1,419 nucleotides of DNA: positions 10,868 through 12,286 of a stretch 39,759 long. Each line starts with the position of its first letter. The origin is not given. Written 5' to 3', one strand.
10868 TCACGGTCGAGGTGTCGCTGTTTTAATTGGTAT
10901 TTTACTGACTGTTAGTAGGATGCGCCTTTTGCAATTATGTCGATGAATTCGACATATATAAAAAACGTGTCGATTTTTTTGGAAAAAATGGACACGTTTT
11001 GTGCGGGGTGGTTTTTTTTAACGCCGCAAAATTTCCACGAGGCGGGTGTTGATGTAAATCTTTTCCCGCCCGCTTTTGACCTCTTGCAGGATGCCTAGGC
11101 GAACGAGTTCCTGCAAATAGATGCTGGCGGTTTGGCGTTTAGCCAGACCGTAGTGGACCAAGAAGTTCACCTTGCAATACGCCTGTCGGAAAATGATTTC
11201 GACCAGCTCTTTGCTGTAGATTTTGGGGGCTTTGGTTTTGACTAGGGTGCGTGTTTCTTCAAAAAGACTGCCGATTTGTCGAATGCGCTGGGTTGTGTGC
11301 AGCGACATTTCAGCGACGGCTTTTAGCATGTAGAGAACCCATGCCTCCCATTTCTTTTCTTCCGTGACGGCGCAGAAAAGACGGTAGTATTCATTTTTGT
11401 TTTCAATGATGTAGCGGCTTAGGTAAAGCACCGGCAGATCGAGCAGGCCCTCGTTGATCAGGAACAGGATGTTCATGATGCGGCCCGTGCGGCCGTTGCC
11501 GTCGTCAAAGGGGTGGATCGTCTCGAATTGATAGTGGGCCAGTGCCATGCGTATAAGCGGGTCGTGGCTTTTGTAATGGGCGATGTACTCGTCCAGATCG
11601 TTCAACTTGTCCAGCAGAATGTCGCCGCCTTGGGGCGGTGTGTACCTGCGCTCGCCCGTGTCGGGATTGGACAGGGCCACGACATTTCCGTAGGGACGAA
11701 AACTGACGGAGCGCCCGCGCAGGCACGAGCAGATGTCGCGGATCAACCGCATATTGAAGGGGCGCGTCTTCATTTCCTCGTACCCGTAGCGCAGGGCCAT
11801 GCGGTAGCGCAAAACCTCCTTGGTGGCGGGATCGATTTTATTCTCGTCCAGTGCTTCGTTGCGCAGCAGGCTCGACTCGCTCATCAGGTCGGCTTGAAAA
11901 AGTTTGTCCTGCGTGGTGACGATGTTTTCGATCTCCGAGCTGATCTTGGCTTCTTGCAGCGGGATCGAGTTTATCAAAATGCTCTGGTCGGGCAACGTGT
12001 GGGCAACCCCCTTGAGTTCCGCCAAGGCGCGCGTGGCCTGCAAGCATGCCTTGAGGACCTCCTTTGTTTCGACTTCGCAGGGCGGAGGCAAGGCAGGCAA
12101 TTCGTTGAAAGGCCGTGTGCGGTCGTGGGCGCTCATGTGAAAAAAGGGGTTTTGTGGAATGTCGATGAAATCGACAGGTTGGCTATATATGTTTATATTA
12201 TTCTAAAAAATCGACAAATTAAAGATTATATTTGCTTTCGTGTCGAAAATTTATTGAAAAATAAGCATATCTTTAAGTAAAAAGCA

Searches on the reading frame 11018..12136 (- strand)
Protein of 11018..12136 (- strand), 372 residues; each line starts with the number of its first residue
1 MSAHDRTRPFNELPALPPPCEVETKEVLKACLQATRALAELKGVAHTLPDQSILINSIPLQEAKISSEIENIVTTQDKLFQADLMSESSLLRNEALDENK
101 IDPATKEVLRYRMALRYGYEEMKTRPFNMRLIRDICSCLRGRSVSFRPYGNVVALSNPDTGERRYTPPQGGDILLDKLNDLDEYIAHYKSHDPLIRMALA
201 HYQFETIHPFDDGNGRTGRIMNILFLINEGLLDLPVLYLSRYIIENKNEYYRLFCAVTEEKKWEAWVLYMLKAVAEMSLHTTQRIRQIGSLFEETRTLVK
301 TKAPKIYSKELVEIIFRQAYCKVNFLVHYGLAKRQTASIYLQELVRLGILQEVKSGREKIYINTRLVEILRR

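Call 38: search_protein_families(library=pfam, proteins=[window:11018-12136:-], max_evalue=0.001)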
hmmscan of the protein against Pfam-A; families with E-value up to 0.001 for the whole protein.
window:11018-12136:- (372 aa): 3 families
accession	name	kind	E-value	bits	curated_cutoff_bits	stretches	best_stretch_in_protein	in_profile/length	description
PF21248.3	SoFic-like_C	-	1.7e-31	108.6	27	1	291-366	1-76/76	Protein adenylyltransferase SoFic-like, C-terminal domain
PF13784.11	Fic_N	-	1.7e-25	89.3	26.7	1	28-120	1-82/82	Fic/DOC family N-terminal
PF02661.23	Fic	-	5.5e-14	53.2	24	1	174-226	42-93/93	Fic/DOC family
